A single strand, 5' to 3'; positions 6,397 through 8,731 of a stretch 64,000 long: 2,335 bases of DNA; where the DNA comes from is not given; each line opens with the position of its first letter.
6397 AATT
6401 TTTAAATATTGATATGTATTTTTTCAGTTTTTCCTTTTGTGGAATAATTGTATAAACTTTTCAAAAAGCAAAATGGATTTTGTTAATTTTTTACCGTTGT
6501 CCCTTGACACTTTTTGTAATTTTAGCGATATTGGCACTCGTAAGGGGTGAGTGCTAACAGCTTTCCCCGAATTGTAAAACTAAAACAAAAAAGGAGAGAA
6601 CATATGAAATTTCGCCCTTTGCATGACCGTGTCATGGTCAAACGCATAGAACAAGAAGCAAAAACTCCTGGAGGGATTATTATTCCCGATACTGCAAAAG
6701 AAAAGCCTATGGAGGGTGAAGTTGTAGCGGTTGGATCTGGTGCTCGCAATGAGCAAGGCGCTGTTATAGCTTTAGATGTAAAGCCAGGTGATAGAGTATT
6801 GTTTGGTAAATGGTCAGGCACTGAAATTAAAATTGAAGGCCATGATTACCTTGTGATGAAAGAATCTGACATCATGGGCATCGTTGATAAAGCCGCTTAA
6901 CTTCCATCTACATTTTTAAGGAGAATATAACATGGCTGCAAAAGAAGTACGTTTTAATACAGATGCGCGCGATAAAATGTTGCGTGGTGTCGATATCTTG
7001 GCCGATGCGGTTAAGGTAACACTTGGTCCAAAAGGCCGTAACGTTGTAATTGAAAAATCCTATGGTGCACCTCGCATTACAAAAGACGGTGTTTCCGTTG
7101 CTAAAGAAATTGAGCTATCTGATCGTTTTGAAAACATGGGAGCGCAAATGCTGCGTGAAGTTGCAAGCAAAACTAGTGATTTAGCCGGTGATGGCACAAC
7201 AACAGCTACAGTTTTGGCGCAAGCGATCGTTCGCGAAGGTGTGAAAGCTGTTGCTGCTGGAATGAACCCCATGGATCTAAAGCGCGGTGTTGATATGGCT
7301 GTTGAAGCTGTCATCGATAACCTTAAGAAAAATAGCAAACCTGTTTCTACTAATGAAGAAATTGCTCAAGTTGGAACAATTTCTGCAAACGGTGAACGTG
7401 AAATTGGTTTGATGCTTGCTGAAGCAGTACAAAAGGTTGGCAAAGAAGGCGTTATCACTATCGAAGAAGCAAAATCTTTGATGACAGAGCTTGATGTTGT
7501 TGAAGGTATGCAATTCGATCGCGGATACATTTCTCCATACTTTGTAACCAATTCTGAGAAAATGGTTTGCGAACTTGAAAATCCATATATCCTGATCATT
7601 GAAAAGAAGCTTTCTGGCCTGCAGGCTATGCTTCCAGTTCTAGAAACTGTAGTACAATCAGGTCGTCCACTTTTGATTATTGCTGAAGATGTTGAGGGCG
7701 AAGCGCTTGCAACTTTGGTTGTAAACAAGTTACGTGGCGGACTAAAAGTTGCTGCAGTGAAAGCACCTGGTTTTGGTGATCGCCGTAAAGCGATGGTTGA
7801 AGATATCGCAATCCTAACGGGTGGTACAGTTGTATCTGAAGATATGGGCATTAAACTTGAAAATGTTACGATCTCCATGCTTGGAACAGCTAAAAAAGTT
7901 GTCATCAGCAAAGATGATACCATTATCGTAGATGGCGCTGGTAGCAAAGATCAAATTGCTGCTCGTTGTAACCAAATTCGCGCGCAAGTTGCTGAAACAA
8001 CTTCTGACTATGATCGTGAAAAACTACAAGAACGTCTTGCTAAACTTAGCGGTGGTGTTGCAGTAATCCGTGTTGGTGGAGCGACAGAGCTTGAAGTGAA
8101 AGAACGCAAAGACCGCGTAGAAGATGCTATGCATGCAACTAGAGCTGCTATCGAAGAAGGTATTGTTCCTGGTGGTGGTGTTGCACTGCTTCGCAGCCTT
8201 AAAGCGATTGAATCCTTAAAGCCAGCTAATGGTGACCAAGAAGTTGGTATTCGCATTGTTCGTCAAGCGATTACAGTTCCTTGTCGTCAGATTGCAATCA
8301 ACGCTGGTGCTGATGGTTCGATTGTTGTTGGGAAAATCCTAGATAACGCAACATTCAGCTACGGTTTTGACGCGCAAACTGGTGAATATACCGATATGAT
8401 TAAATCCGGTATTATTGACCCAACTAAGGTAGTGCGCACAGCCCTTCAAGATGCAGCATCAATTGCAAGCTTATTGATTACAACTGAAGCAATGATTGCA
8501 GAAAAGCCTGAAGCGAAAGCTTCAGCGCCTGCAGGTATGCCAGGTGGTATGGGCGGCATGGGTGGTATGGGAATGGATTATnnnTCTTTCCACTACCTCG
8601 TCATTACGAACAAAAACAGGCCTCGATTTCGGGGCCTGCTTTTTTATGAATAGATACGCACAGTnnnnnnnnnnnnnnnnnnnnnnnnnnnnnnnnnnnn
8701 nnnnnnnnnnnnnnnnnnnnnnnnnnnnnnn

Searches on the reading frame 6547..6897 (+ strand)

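Call 45: search_protein_families(library=pfam, proteins=[window:6547-6897:+], max_evalue=0.1)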
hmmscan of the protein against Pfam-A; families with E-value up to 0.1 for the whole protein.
window:6547-6897:+ (117 aa): 1 family
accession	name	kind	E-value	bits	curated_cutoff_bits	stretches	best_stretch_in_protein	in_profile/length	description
PF00166.26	Cpn10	-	2.2e-37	127.4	21.1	1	21-113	1-93/93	Chaperonin 10 Kd subunit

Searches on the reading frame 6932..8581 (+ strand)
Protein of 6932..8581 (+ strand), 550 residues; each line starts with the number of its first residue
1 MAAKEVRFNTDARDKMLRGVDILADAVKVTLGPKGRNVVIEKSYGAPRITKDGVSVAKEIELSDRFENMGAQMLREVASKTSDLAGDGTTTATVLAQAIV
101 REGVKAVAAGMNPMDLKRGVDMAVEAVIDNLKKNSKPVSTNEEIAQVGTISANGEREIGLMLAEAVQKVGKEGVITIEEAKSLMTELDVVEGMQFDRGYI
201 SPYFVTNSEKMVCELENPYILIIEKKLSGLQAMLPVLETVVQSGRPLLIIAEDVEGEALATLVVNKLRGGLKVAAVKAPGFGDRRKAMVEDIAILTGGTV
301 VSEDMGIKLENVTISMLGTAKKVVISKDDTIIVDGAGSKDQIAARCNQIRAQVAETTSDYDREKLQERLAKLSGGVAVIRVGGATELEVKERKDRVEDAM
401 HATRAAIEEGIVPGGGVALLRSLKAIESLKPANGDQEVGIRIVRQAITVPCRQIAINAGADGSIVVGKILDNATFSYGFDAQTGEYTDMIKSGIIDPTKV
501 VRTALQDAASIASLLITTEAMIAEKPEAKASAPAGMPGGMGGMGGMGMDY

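Call 51: list_cluster_members(proteins=[window:6932-8581:+, window:60551-60901:+, window:40768-42693:+, window:12142-14187:-])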
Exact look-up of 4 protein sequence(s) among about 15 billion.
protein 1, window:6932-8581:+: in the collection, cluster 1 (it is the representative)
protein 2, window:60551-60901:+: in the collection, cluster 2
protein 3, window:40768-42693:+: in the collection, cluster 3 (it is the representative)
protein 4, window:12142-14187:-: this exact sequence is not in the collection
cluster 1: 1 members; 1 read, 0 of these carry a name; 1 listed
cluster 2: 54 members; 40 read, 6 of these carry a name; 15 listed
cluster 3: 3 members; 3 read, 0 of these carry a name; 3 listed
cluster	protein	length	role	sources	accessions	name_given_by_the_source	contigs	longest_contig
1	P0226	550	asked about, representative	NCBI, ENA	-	-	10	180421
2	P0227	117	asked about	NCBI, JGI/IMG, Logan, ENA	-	-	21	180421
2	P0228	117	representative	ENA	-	-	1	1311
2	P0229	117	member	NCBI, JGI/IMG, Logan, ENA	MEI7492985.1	MAG: 50S ribosomal protein L20 [Alphaproteobacteria bacterium] | large subunit ribosomal protein L20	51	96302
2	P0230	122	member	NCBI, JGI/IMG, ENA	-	large subunit ribosomal protein L20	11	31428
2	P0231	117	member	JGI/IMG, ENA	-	large subunit ribosomal protein L20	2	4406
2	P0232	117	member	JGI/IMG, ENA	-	large subunit ribosomal protein L20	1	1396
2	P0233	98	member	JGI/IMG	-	large subunit ribosomal protein L20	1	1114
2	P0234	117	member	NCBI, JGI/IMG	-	large subunit ribosomal protein L20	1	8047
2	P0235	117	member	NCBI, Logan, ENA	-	-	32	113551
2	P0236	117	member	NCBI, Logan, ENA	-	-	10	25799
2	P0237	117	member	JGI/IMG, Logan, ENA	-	-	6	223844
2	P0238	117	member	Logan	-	-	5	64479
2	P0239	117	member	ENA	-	-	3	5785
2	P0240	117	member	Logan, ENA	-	-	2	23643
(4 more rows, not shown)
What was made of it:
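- Hosts: the window's L20 clusters with a protein named Alphaproteobacteria bacterium (call 51).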
